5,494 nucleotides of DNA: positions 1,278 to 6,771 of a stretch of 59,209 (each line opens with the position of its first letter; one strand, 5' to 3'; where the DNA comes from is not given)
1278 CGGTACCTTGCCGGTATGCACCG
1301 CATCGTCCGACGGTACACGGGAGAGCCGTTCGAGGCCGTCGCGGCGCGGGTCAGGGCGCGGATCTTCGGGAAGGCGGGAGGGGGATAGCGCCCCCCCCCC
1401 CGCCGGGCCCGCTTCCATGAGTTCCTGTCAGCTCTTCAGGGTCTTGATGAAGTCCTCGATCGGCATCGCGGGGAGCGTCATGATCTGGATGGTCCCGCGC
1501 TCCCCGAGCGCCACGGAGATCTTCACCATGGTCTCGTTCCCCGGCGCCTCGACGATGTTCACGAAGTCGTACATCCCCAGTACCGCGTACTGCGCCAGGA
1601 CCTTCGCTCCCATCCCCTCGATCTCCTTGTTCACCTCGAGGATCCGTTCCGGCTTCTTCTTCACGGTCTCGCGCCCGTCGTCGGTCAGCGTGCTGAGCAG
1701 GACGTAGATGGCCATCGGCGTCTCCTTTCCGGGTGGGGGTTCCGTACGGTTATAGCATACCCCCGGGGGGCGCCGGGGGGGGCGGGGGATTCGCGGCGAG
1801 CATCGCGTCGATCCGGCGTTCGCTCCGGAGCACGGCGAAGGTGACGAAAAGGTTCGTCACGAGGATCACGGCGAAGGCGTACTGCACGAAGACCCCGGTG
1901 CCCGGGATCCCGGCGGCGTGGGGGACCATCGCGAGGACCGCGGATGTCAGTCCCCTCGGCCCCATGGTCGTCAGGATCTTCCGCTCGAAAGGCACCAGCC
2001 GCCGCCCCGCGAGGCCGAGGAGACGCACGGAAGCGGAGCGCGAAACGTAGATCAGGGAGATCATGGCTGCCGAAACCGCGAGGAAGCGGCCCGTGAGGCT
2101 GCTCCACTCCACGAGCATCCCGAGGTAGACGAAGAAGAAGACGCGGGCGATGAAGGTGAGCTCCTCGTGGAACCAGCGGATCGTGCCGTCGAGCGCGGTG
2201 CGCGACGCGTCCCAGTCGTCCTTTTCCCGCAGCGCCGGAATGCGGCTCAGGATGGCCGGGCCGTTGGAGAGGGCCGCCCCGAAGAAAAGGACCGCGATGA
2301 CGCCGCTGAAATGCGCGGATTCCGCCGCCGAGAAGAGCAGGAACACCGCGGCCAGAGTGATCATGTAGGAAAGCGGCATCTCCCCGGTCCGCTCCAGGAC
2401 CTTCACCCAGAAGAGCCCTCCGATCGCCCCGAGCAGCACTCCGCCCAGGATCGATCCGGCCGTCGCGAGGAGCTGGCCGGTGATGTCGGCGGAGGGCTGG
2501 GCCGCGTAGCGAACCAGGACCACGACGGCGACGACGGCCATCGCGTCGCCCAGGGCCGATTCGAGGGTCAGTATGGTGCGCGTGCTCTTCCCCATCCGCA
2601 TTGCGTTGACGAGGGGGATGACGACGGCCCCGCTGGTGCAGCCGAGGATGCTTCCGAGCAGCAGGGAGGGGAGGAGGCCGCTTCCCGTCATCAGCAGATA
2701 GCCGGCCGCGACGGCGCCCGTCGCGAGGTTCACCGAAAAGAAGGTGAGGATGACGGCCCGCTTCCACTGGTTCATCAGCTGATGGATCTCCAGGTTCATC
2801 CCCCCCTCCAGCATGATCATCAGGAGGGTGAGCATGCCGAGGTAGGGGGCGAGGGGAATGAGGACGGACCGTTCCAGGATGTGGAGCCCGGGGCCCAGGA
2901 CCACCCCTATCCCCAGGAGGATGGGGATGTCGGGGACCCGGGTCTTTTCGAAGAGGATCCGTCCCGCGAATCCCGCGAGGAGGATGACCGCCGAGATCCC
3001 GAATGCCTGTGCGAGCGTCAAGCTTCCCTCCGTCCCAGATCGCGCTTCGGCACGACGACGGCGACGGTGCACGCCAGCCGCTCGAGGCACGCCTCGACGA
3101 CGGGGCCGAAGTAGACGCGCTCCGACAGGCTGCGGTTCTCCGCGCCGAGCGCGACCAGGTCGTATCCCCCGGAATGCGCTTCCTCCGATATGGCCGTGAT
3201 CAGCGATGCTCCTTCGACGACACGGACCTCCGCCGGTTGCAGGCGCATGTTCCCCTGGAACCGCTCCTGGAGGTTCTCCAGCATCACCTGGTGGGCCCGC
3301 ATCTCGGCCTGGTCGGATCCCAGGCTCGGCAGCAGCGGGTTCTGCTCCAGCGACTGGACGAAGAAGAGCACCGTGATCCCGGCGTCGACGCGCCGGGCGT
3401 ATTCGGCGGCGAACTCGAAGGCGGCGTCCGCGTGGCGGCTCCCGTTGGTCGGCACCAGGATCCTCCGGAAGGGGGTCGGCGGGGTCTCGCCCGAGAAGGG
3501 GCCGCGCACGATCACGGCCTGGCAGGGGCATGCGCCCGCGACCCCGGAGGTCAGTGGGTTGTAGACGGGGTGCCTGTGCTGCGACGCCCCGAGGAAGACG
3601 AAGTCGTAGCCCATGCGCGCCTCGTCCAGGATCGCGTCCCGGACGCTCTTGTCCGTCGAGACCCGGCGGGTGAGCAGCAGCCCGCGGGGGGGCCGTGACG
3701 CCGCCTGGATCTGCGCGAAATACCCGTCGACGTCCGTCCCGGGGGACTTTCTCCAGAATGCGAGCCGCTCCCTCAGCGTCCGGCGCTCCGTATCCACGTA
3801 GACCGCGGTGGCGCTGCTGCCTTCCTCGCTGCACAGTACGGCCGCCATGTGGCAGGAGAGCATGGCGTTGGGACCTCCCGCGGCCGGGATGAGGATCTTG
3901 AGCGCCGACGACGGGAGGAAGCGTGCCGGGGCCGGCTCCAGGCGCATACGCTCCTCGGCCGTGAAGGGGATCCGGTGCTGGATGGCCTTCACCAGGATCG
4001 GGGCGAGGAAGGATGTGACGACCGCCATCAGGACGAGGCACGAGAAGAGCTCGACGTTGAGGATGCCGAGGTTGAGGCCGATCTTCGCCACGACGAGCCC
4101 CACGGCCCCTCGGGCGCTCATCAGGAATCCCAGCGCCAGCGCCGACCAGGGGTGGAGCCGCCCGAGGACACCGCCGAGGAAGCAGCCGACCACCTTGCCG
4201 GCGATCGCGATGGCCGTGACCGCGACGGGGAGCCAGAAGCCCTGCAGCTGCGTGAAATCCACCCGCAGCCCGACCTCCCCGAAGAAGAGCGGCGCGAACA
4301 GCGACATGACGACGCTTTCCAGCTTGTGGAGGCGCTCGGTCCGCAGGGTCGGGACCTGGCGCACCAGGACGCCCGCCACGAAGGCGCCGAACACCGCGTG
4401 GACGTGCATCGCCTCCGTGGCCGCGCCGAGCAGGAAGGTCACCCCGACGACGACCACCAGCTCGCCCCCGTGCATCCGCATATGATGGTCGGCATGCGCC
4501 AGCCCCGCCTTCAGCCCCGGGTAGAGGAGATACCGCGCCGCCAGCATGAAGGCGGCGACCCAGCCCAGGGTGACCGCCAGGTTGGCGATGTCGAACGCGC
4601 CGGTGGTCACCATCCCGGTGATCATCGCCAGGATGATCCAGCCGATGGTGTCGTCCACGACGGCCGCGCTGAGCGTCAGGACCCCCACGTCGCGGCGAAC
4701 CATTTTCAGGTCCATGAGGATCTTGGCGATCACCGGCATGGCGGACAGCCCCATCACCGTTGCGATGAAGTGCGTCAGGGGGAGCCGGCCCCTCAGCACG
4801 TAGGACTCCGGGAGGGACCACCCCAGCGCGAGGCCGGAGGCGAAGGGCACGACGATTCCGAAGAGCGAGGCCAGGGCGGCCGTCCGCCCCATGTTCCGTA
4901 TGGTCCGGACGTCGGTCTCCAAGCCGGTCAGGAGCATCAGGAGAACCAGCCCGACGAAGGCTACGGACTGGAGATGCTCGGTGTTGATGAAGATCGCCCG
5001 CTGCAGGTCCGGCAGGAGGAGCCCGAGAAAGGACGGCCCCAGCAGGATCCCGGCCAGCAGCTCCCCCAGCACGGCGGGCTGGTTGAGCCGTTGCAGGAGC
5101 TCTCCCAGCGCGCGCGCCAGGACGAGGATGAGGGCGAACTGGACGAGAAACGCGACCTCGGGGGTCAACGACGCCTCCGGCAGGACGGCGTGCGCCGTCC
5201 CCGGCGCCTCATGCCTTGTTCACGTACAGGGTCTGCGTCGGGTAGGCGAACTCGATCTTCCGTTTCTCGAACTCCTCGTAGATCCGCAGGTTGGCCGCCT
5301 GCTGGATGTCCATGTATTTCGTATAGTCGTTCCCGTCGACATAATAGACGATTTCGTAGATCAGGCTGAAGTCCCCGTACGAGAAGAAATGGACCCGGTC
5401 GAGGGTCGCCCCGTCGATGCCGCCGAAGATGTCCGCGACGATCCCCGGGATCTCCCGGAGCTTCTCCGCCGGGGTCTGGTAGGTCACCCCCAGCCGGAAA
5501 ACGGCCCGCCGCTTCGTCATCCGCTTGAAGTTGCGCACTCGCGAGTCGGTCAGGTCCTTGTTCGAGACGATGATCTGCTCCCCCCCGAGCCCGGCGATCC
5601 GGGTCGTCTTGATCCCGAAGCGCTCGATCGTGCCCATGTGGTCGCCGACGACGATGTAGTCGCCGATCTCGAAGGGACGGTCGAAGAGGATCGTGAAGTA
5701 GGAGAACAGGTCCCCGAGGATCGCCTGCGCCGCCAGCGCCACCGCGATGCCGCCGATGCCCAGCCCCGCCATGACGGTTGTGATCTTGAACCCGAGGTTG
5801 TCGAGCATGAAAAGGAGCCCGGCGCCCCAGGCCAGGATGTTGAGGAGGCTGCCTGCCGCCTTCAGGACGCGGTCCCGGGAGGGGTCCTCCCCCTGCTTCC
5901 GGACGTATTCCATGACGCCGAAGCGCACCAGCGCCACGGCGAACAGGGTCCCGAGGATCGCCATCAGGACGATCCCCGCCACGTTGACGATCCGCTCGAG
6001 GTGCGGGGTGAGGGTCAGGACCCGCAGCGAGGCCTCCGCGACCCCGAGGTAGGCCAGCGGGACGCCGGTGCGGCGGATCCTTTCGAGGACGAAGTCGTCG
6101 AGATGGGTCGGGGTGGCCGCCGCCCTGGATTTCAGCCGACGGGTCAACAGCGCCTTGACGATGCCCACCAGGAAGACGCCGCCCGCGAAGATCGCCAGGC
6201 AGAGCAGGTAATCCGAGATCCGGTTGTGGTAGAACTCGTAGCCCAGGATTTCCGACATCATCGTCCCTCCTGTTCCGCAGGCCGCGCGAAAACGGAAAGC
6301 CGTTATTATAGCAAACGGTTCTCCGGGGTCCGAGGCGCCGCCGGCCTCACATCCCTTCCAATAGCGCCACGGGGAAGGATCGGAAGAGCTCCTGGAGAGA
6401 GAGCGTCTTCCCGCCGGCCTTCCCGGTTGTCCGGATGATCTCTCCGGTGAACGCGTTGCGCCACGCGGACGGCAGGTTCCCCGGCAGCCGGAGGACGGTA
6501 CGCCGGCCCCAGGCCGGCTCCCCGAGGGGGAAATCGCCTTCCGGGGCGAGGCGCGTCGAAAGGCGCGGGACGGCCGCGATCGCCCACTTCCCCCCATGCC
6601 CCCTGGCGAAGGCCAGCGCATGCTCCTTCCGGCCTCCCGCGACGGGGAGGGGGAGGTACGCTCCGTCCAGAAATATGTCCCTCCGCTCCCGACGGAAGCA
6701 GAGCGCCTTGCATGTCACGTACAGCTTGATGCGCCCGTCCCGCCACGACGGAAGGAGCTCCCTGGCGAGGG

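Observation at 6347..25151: Mrp antiporter, P-type ATPase, CBS-S2P protease and the TreY/TreZ trehalose pathway are chained into one 13-gene, 18.8-kb translationally coupled string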

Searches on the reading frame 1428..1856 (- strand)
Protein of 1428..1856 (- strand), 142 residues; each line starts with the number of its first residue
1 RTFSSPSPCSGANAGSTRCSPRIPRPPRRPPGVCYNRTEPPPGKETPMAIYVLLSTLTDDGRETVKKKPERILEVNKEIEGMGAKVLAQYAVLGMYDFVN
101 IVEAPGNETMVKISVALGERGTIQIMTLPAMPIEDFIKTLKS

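Call 23: search_protein_families(library=pfam, proteins=[window:1428-1856:-])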
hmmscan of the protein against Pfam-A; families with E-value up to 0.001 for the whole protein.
window:1428-1856:- (142 aa): 1 family
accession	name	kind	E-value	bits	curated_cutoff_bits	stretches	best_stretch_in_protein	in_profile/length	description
PF08734.17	GYD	-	1.1e-27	96.2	31.4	1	51-139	1-90/91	GYD domain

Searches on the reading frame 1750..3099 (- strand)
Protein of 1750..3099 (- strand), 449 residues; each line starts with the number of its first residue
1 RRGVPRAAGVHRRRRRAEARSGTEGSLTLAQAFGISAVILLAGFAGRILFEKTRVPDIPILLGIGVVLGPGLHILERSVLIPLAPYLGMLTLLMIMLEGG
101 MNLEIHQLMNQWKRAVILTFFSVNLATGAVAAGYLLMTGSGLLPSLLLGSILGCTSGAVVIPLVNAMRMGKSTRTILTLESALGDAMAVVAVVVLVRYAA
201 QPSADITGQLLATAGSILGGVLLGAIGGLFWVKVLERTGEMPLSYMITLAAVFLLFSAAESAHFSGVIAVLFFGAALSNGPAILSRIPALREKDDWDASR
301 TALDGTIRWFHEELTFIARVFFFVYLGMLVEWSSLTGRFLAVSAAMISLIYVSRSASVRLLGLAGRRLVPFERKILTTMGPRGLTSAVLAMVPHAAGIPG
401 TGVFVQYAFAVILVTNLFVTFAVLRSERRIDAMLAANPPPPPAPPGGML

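Call 23: search_protein_families(library=pfam, proteins=[window:1750-3099:-])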
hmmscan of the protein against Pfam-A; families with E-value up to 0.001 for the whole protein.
window:1750-3099:- (449 aa): 1 family
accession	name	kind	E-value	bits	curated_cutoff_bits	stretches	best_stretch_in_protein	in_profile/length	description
PF00999.27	Na_H_Exchanger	-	6.7e-37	127.7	26.2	1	41-419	6-368/375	Sodium/hydrogen exchanger, transmembrane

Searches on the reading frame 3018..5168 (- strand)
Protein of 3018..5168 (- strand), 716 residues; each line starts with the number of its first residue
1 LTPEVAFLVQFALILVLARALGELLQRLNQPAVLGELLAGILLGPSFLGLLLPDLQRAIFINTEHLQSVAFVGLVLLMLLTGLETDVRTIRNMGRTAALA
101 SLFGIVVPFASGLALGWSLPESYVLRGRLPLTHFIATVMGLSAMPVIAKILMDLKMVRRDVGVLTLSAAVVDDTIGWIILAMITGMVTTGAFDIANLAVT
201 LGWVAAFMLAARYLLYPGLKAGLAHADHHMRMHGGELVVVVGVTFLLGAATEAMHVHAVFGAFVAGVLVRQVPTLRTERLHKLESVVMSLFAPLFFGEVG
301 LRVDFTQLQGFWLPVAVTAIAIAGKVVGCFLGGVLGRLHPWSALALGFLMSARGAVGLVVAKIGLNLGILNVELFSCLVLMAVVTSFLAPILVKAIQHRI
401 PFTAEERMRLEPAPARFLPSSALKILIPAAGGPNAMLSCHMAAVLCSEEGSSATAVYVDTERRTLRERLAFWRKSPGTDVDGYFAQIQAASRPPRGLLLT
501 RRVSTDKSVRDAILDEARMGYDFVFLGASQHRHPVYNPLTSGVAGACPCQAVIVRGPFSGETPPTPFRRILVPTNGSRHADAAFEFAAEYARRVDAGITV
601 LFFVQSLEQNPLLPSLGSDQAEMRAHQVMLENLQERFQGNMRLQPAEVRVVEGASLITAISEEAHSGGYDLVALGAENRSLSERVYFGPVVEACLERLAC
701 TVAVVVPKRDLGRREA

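Call 20: search_protein_families(library=ncbifam, proteins=[window:3018-5168:-], max_evalue=0.00001)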
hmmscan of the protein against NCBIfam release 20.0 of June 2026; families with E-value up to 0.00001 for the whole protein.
window:3018-5168:- (716 aa): 2 families
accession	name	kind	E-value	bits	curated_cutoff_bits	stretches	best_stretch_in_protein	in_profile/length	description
TIGR00932.1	2a37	subfamily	2.5e-37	128.9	238.3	1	16-304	2-275/275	monovalent cation:proton antiporter-2 (CPA2) family protein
NF045626.1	FeTrans_MagA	equivalog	4.3e-10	39.1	700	1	8-308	8-288/386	iron transporter MagA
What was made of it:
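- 3018..5168 (-): CPA2 cation/proton antiporter fused to Usp domains (716 aa), 40 nt after MscS. TIGR00932 (call 20).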

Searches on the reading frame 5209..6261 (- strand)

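Call 20: search_protein_families(library=ncbifam, proteins=[window:5209-6261:-], max_evalue=0.00001)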
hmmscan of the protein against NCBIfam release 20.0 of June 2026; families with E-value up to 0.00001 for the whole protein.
window:5209-6261:- (350 aa): 6 families
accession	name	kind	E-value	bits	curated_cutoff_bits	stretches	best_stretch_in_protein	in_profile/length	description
NF047601.1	MscSThanab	equivalog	7.5e-19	68.2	500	1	140-347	72-276/280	small-conductance mechanosensitive channel MscS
NF047602.1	MscsSHelicob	equivalog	2.5e-16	59.9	400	1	97-341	16-252/260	small-conductance mechanosensitive channel MscS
NF008438.0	PRK11281.1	equivalog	4.7e-16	57.8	991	1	139-346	881-1087/1113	mechanosensitive channel MscK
NF007662.0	PRK10334.1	subfamily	6e-16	58.5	321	1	148-344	81-274/286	small-conductance mechanosensitive channel MscS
NF008542.0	PRK11465.1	equivalog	1.4e-08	33.5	596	1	90-223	466-600/741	mechanosensitive channel protein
NF008180.0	PRK10929.1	equivalog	8.1e-07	27.2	809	1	159-266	901-1006/1109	miniconductance mechanosensitive channel MscM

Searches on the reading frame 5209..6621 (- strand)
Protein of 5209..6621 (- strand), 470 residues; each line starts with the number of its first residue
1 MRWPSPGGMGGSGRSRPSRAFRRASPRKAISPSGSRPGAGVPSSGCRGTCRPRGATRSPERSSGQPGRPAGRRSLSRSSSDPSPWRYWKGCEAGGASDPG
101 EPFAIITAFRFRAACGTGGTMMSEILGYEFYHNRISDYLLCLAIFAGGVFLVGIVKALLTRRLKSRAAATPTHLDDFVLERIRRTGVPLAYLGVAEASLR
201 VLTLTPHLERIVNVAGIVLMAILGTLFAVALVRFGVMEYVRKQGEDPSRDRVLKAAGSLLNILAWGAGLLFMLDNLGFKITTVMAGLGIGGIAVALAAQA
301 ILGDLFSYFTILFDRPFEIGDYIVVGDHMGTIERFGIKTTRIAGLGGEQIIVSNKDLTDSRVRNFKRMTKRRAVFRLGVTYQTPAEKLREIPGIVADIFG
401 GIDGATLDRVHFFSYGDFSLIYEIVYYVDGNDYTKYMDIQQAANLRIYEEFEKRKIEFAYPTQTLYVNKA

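Call 4: search_protein_families(library=pfam, proteins=[window:5209-6621:-])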
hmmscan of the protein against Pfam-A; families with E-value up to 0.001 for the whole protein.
window:5209-6621:- (470 aa): 3 families
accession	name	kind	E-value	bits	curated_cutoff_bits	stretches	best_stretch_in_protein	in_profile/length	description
PF00924.24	MS_channel_2nd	-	2.5e-17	63.2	20.2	1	301-367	2-68/68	Mechanosensitive ion channel, beta-domain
PF21082.3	MS_channel_3rd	-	6.6e-09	36.5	21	1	374-458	2-88/88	Mechanosensitive ion channel MscS, C-terminal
PF21088.3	MS_channel_1st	-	6.6e-05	23.3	23.1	1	259-299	2-42/42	Mechanosensitive ion channel, transmembrane helices 2/3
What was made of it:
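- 5209..6261 (-): MscS-type mechanosensitive channel (350 aa). Pfam MS_channel 1st/2nd/3rd (call 4).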
